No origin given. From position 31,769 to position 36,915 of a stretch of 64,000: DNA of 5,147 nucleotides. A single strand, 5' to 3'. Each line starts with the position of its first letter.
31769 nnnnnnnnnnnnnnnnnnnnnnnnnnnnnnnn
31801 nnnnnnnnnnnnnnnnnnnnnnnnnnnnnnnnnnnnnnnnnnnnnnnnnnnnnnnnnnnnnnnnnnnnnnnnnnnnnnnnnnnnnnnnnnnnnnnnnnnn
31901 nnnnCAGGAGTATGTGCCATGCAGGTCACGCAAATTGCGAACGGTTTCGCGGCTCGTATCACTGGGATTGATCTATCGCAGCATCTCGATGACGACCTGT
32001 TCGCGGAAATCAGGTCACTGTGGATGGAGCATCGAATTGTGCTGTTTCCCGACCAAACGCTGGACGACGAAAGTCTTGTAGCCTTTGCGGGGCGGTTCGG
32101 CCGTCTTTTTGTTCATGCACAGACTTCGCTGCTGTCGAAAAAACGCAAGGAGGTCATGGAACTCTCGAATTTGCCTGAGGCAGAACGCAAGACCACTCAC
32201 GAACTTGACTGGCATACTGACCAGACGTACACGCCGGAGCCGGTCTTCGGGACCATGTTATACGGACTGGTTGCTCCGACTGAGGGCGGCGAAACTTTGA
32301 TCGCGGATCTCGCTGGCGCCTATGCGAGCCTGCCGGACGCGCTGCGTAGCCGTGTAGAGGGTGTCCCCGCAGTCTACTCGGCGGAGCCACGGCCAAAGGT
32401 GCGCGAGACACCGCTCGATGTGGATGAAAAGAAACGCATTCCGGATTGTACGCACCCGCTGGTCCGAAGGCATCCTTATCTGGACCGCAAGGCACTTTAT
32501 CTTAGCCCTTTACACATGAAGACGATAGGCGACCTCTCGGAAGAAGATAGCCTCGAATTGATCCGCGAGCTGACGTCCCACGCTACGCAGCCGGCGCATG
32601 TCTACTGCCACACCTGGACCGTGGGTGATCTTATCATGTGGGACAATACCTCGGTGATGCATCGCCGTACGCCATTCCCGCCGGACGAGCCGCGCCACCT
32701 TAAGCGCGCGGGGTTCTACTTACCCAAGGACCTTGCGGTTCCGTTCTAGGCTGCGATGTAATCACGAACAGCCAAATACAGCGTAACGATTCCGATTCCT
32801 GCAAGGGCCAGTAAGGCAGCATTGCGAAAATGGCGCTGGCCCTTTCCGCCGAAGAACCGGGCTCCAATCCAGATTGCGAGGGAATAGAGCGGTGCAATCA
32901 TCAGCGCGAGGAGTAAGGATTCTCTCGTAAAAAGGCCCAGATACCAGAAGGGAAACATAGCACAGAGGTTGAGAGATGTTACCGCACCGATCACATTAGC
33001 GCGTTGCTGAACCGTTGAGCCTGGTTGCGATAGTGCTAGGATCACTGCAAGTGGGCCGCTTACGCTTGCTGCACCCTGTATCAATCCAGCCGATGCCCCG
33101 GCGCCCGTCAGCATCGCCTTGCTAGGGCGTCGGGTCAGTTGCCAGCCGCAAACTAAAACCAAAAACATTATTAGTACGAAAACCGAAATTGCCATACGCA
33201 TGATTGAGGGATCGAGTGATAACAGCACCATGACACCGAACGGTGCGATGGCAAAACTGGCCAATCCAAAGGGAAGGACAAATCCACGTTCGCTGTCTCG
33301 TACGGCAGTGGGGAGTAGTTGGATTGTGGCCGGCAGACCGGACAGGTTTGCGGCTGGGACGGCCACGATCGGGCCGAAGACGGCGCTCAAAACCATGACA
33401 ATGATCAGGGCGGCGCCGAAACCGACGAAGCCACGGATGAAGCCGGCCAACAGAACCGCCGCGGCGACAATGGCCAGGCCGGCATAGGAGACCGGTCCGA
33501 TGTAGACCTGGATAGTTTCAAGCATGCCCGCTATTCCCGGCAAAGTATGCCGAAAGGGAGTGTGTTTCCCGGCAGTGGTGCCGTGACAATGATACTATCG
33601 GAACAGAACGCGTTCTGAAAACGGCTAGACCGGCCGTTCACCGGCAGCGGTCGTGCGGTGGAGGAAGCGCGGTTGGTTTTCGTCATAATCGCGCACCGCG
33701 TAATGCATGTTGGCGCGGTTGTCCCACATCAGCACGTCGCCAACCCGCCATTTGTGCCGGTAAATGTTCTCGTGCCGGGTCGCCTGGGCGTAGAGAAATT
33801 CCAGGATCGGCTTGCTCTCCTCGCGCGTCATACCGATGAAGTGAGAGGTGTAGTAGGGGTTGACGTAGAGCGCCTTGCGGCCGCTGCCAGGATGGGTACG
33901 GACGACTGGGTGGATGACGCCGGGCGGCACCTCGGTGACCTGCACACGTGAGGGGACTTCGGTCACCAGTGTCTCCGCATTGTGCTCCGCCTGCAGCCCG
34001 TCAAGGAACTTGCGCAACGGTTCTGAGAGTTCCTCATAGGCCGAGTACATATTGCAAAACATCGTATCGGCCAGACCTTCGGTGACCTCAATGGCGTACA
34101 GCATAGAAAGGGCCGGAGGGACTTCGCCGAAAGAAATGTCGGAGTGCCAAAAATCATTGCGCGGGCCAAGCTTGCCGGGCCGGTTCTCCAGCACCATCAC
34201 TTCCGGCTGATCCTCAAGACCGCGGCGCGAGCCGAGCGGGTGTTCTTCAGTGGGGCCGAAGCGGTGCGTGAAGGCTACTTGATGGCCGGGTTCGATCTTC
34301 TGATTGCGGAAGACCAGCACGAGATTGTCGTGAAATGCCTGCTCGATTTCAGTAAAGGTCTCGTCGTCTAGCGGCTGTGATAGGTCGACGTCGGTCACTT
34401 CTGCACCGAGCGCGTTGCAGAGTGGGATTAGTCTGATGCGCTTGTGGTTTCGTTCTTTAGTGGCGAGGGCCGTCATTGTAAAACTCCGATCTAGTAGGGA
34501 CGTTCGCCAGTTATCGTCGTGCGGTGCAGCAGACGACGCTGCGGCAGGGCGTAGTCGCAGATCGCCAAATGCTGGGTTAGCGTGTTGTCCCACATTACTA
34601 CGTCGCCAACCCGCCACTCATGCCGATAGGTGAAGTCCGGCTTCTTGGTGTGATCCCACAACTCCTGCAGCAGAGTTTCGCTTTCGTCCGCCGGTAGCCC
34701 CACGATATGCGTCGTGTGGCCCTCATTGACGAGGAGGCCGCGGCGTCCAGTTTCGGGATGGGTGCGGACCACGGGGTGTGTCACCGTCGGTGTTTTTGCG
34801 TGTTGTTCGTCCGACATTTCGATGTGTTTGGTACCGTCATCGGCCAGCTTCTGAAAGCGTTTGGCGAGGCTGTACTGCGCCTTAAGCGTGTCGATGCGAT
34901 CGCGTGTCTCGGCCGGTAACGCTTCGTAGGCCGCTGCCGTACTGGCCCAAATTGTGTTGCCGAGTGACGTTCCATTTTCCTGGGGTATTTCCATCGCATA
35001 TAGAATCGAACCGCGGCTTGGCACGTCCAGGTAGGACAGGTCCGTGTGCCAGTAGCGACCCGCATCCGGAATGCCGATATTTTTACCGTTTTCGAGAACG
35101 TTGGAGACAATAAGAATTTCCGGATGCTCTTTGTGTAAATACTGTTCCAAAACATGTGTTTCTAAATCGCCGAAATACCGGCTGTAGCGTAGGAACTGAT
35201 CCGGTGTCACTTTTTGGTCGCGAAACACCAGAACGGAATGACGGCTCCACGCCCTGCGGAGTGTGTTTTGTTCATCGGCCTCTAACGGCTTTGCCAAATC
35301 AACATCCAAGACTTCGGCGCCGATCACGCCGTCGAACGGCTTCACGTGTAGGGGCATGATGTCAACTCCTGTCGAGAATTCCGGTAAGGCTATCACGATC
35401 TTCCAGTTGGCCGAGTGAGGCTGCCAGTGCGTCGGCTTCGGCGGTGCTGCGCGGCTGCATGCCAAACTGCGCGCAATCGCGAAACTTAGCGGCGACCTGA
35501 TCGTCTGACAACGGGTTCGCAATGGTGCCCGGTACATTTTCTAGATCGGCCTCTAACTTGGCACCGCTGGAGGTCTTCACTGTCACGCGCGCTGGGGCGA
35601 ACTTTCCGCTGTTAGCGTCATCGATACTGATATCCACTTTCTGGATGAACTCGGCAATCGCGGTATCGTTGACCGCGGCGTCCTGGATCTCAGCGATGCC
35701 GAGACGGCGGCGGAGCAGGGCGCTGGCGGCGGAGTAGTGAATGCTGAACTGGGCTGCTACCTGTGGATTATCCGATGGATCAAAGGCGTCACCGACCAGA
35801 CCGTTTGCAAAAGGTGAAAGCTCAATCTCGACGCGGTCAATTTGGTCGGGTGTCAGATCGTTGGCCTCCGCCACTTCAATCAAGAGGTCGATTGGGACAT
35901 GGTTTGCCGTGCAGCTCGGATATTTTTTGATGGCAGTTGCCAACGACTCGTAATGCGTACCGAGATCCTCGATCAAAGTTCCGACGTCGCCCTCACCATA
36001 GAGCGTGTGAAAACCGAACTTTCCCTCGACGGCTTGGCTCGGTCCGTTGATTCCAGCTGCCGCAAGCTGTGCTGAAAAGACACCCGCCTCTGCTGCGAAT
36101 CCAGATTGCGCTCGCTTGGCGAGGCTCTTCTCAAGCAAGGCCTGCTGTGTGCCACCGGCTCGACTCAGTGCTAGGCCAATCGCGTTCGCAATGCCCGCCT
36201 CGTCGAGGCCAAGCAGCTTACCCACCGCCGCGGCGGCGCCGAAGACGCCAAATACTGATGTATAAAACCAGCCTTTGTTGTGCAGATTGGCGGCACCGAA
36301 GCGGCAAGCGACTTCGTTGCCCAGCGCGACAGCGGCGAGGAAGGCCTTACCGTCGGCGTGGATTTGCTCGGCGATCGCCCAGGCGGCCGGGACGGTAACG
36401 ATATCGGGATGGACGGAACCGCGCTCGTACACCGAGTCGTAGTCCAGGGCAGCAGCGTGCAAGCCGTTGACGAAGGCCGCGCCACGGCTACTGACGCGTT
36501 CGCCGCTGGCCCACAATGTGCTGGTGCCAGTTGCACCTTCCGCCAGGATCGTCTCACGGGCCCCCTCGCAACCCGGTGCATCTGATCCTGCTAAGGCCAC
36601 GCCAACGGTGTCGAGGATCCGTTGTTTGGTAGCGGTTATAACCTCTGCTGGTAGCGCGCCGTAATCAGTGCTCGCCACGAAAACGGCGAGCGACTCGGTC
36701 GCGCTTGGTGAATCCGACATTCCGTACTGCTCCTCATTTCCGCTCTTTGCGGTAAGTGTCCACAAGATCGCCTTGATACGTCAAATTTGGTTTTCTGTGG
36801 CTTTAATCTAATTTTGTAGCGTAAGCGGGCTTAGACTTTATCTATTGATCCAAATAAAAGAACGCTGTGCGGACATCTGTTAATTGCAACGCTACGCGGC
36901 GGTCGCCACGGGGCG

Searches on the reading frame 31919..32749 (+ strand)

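Call 44: search_protein_families(library=pfam, max_evalue=0.00001, proteins=[window:31919-32749:+])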
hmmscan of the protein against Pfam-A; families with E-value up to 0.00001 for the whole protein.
window:31919-32749:+ (276 aa): 1 family
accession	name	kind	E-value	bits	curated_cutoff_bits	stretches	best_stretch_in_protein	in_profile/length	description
PF02668.22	TauD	-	1.7e-62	212.2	27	1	3-264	2-266/267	Taurine catabolism dioxygenase TauD, TfdA family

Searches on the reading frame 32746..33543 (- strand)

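Call 44: search_protein_families(library=pfam, max_evalue=0.00001, proteins=[window:32746-33543:-])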
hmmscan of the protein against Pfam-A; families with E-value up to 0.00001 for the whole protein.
window:32746-33543:- (265 aa): 1 family
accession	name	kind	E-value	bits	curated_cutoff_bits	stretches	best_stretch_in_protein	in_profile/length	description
PF01925.25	TauE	-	4.2e-18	66.3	32.6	1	27-252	2-235/237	Sulfite exporter TauE/SafE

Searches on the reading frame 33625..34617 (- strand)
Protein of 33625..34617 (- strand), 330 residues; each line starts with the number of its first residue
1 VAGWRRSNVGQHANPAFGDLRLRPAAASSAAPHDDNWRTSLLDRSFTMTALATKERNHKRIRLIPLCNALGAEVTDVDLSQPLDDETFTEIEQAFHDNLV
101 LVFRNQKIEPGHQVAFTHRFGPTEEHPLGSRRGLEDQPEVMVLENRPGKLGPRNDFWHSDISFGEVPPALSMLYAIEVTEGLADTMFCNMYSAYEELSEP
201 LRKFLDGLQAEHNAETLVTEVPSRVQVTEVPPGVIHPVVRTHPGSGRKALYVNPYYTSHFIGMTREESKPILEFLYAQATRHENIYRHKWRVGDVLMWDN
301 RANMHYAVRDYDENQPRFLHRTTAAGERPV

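Call 46: search_protein_families(library=pfam, max_evalue=0.00001, proteins=[window:33625-34617:-])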
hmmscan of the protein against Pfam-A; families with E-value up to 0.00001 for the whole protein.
window:33625-34617:- (330 aa): 1 family
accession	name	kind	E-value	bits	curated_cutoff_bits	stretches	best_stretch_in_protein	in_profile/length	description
PF02668.22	TauD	-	1.8e-66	225.2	27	1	65-323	4-267/267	Taurine catabolism dioxygenase TauD, TfdA family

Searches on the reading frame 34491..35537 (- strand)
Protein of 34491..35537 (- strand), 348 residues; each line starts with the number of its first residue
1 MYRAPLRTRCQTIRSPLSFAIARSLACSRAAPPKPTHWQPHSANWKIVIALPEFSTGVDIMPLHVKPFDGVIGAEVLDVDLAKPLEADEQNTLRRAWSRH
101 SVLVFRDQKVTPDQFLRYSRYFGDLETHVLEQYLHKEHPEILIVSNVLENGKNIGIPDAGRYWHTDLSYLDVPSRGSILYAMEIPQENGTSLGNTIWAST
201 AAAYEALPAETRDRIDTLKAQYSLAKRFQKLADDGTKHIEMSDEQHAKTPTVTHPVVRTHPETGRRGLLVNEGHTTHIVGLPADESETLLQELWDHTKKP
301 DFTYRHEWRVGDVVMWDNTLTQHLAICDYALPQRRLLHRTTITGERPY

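Call 46: search_protein_families(library=pfam, max_evalue=0.00001, proteins=[window:34491-35537:-])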
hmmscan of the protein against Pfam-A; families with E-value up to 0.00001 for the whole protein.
window:34491-35537:- (348 aa): 1 family
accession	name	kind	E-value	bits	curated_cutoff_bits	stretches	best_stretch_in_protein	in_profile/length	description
PF02668.22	TauD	-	3.7e-69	234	27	1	65-341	2-267/267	Taurine catabolism dioxygenase TauD, TfdA family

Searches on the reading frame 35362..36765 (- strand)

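Call 46: search_protein_families(library=pfam, max_evalue=0.00001, proteins=[window:35362-36765:-])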
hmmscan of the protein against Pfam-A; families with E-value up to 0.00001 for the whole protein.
window:35362-36765:- (467 aa): 2 families
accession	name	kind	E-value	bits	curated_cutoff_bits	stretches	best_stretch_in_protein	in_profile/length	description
PF03972.19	MmgE_PrpD_N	-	1.8e-61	207.9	32.1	1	24-259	1-238/244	MmgE/PrpD N-terminal domain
PF19305.4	MmgE_PrpD_C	-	8.2e-27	94.5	32.1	1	282-439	1-159/173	MmgE/PrpD C-terminal domain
